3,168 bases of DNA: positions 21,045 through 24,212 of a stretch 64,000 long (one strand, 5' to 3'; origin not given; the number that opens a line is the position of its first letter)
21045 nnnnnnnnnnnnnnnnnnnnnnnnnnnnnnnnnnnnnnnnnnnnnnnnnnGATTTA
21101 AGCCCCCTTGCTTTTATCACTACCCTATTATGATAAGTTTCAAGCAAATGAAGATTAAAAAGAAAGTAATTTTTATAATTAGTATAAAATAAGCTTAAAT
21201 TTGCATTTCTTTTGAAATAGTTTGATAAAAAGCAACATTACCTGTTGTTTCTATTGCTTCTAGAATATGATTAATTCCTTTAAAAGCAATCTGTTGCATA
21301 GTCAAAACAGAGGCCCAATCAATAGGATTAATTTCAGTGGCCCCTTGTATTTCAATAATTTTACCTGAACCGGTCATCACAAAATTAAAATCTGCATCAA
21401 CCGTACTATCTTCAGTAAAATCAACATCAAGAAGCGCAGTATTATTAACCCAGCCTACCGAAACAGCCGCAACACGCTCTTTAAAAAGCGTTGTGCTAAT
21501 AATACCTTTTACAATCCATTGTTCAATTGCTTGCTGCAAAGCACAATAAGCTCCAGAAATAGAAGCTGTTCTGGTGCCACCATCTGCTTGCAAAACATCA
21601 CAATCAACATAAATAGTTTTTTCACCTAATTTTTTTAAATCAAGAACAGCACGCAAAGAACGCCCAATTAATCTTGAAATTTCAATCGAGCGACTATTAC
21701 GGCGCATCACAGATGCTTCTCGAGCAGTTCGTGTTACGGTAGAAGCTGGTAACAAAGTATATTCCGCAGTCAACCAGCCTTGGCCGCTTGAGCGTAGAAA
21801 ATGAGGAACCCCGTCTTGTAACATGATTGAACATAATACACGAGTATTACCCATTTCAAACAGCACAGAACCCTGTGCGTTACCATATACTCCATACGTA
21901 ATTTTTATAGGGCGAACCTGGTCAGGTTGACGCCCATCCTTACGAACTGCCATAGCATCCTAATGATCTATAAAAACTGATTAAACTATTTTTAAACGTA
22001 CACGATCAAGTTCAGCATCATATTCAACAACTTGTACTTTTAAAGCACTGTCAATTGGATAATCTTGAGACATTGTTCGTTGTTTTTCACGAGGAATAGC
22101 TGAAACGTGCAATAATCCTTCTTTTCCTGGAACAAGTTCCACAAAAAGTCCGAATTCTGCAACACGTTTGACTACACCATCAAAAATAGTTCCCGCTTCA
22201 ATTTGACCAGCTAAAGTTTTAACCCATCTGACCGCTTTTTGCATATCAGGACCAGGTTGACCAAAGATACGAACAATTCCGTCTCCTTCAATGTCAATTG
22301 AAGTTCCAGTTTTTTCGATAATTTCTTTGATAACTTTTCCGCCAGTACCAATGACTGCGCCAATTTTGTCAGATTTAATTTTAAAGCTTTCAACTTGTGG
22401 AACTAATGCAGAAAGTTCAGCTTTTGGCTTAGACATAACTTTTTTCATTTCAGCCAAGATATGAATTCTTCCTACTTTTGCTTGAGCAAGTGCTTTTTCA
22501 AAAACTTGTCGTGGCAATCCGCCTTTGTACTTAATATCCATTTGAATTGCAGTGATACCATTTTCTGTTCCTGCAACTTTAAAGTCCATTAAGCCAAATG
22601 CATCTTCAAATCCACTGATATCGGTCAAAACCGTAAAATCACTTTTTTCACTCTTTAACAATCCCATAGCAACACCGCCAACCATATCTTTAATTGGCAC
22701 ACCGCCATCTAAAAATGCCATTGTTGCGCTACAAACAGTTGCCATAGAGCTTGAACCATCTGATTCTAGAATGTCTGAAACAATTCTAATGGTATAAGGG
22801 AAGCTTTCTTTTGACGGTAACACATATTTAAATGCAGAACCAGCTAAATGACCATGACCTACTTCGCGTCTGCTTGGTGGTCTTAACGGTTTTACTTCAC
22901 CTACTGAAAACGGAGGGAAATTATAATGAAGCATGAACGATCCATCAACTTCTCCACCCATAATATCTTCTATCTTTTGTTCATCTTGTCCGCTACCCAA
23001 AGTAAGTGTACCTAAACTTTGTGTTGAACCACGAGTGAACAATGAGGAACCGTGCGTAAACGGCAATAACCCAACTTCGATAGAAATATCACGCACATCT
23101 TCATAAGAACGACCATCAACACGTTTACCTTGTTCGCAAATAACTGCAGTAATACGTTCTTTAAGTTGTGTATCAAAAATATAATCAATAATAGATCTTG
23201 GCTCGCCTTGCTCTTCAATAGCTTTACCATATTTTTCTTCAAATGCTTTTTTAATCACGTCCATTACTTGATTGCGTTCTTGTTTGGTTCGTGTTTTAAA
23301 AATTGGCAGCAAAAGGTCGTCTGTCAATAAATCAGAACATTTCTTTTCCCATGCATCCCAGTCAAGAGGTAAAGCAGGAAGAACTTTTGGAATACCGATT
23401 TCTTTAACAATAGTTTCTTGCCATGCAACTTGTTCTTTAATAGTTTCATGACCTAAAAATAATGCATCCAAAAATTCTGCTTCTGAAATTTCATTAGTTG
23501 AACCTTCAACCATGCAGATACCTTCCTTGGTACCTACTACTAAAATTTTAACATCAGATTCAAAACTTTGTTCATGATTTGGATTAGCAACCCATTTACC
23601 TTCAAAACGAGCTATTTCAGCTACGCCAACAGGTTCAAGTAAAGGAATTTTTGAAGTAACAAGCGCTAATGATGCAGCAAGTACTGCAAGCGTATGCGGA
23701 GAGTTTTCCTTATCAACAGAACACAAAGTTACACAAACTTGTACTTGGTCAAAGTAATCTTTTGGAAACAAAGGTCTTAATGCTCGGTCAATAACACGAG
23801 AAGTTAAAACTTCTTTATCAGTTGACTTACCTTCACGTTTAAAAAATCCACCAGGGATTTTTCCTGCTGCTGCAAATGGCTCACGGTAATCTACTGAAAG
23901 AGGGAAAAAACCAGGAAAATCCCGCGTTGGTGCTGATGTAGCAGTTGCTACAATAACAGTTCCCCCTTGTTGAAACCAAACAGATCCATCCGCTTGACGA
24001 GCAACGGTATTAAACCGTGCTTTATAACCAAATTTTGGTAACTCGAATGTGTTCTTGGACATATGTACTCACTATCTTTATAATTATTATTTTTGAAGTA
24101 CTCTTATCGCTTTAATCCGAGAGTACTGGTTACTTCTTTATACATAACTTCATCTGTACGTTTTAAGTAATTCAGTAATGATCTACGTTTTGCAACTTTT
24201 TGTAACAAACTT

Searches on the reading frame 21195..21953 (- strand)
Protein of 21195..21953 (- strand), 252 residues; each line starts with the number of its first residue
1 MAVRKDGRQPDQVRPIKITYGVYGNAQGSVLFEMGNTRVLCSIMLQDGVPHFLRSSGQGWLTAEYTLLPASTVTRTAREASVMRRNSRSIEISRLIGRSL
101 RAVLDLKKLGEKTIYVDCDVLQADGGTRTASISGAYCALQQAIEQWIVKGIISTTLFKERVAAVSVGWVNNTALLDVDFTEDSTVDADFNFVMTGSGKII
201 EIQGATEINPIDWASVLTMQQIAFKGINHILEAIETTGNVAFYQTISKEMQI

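Call 45: search_protein_families(library=pfam, proteins=[window:21195-21953:-], max_evalue=0.001)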
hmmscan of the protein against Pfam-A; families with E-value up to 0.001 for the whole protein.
window:21195-21953:- (252 aa): 2 families
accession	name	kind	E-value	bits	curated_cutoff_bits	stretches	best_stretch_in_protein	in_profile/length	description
PF01138.27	RNase_PH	-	5.1e-30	105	25.5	1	12-142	1-127/130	3' exoribonuclease family, domain 1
PF03725.20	RNase_PH_C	-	5.6e-09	36.3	20.8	1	161-225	3-66/67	3' exoribonuclease family, domain 2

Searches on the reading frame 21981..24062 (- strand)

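Call 45: search_protein_families(library=pfam, proteins=[window:21981-24062:-], max_evalue=0.001)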
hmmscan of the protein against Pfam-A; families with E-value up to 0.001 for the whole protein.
window:21981-24062:- (693 aa): 6 families
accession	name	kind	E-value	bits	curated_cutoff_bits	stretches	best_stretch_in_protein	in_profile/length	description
PF01138.27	RNase_PH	-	6.5e-51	172.6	25.5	2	16-140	8-130/130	3' exoribonuclease family, domain 1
PF03725.20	RNase_PH_C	-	1.7e-14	54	20.8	2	144-206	2-66/67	3' exoribonuclease family, domain 2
PF00575.29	S1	-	3.6e-12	46.9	22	1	621-691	2-72/74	S1 RNA binding domain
PF00013.35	KH_1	-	5e-11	42.6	21.5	1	558-613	2-63/66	KH domain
PF03726.19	PNPase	-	2.1e-06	28.6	24.6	1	251-319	14-81/81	Polyribonucleotide nucleotidyltransferase, RNA binding domain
PF23459.1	S1_RRP5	-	0.00014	22.8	27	1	622-683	2-63/72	RRP5 S1 domain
